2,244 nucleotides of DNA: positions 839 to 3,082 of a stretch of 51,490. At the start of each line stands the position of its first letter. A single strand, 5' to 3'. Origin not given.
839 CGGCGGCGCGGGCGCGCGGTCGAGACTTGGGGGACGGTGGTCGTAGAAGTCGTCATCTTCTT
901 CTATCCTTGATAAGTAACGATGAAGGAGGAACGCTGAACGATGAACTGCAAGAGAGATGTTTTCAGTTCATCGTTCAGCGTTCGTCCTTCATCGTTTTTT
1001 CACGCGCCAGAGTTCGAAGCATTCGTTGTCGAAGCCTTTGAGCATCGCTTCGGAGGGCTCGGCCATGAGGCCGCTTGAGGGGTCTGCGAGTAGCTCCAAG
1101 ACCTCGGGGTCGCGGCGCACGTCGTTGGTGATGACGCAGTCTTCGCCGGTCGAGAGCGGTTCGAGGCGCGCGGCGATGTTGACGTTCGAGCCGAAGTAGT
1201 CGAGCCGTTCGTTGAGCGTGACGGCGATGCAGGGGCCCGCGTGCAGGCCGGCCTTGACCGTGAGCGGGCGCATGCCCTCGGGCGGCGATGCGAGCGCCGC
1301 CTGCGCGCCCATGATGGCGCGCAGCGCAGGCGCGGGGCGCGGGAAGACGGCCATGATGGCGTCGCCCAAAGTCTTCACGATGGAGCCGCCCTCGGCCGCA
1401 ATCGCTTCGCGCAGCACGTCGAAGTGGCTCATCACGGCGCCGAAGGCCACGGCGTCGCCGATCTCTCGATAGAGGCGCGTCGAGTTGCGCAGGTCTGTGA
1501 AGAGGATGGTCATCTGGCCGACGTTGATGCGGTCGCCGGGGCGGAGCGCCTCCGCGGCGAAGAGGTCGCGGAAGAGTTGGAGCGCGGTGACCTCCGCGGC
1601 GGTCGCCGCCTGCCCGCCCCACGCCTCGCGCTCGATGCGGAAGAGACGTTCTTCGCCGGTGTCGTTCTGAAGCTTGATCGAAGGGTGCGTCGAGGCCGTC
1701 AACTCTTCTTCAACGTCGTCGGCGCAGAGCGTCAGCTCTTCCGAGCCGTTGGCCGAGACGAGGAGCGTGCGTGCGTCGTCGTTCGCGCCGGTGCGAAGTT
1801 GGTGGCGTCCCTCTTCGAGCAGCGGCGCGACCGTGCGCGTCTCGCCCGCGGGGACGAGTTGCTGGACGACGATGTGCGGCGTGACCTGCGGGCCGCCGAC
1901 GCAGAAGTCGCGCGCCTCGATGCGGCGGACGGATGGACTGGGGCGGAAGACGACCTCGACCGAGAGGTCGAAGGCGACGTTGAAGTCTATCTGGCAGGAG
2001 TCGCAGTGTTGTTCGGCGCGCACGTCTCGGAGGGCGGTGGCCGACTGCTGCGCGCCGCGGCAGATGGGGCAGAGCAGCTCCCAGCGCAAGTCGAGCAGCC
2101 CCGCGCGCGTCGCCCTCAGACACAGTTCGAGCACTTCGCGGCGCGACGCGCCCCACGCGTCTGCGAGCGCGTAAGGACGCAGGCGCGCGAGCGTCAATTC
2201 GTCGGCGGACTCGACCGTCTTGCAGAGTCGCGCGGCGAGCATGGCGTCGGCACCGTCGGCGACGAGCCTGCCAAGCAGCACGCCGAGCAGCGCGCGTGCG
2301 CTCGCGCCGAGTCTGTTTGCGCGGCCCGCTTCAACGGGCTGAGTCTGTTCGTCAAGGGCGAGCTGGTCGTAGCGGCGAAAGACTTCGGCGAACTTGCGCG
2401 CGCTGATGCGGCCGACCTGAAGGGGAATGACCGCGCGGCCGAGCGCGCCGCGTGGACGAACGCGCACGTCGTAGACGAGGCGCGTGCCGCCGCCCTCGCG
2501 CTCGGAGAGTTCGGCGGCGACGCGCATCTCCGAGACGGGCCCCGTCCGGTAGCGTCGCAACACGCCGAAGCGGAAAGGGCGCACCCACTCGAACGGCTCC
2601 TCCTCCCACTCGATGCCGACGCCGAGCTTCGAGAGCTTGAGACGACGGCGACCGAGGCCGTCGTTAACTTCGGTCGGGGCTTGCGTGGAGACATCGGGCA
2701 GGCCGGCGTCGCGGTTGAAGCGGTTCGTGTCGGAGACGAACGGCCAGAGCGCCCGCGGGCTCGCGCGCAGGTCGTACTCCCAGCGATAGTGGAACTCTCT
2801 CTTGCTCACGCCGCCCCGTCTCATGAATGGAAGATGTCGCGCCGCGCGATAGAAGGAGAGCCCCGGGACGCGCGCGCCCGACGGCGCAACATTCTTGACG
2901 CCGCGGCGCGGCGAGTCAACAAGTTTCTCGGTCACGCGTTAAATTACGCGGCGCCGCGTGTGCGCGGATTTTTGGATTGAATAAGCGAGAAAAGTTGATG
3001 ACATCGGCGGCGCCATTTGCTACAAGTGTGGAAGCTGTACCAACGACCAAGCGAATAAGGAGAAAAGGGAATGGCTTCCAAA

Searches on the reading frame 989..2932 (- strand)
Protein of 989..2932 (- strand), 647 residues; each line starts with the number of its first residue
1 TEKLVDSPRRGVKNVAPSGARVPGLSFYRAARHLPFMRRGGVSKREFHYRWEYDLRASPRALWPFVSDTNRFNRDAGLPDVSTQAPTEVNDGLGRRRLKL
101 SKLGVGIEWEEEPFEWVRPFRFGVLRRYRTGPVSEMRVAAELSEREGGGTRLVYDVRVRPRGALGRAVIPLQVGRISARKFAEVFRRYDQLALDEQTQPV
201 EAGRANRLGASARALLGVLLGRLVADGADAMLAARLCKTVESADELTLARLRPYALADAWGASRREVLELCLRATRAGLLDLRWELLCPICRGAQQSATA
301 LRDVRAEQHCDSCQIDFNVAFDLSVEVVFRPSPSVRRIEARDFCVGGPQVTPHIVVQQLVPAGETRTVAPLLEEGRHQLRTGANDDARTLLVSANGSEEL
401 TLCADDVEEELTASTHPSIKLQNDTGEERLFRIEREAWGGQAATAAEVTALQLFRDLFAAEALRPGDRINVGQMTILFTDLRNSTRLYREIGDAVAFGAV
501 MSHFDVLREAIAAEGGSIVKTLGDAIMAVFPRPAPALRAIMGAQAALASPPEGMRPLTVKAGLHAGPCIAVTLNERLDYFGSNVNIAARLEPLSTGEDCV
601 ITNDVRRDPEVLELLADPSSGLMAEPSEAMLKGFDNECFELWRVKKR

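Call 86: search_protein_families(library=pfam, proteins=[window:989-2932:-], max_evalue=0.00001)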
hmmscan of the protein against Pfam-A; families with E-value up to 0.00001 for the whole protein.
window:989-2932:- (647 aa): 2 families
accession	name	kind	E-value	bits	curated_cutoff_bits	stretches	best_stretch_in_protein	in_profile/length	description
PF19363.4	DUF5939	-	1.1e-18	67.8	22.5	1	226-342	13-130/281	Family of unknown function (DUF5939)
PF00211.25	Guanylate_cyc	-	2.9e-13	50.3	21.9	1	472-606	7-152/183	Adenylate and Guanylate cyclase catalytic domain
